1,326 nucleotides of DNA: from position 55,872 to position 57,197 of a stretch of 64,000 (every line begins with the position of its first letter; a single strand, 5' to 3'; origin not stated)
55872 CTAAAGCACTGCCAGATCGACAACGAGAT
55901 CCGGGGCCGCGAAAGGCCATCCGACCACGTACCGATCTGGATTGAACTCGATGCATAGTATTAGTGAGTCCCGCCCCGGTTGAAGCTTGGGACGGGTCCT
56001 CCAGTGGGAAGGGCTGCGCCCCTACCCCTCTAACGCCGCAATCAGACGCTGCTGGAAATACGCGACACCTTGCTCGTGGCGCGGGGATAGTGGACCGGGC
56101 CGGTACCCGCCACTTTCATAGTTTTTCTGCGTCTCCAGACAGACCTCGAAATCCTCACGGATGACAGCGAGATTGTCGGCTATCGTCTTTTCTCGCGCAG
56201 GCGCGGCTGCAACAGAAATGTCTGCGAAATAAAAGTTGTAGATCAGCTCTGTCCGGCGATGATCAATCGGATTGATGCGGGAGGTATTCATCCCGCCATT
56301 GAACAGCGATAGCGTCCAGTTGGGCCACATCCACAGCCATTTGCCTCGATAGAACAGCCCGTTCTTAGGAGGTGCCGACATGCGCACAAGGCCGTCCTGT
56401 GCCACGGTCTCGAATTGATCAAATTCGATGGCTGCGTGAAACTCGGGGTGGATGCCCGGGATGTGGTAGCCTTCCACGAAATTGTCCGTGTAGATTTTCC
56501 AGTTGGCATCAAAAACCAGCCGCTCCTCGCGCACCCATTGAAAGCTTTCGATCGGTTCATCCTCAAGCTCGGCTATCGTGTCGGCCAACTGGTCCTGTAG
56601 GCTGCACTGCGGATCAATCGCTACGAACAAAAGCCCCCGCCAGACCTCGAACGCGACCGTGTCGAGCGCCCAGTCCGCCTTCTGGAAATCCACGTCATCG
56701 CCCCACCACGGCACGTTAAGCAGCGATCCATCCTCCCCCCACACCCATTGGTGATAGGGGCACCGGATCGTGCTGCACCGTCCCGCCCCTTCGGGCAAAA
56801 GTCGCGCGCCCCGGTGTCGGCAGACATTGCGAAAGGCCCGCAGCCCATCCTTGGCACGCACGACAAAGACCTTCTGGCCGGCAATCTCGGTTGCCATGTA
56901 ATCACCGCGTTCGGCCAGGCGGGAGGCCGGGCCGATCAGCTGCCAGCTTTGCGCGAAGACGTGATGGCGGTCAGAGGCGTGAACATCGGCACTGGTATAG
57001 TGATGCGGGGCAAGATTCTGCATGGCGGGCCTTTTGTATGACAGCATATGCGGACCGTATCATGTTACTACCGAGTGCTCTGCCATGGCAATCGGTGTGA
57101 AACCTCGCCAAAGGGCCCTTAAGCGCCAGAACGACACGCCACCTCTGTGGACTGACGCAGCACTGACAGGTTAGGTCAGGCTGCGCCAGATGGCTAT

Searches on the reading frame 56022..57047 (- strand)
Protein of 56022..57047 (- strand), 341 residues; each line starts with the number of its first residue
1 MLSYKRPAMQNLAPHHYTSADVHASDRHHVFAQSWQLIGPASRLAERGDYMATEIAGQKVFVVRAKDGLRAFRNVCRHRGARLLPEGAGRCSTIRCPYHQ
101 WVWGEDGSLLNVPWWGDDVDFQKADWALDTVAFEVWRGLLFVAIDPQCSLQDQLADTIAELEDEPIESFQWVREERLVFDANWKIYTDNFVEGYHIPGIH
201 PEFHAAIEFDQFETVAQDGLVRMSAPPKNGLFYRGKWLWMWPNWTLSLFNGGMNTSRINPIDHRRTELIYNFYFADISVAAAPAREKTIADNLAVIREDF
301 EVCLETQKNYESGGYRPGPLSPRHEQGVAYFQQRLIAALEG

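Call 4: search_protein_families(library=pfam, proteins=[window:56022-57047:-], max_evalue=0.01)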
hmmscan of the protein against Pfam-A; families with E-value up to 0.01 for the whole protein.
window:56022-57047:- (341 aa): 3 families
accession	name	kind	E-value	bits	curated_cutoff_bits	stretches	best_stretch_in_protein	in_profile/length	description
PF00848.25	Ring_hydroxyl_A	-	4.5e-28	99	24.9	2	233-340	97-207/208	Ring hydroxylating alpha subunit (catalytic domain)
PF00355.32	Rieske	-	3.2e-17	62.7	20.3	1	34-113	1-79/88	Rieske [2Fe-2S] domain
PF19112.6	VanA_C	-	0.001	19.7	23.5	0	258-338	111-190/193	Vanillate O-demethylase oxygenase C-terminal domain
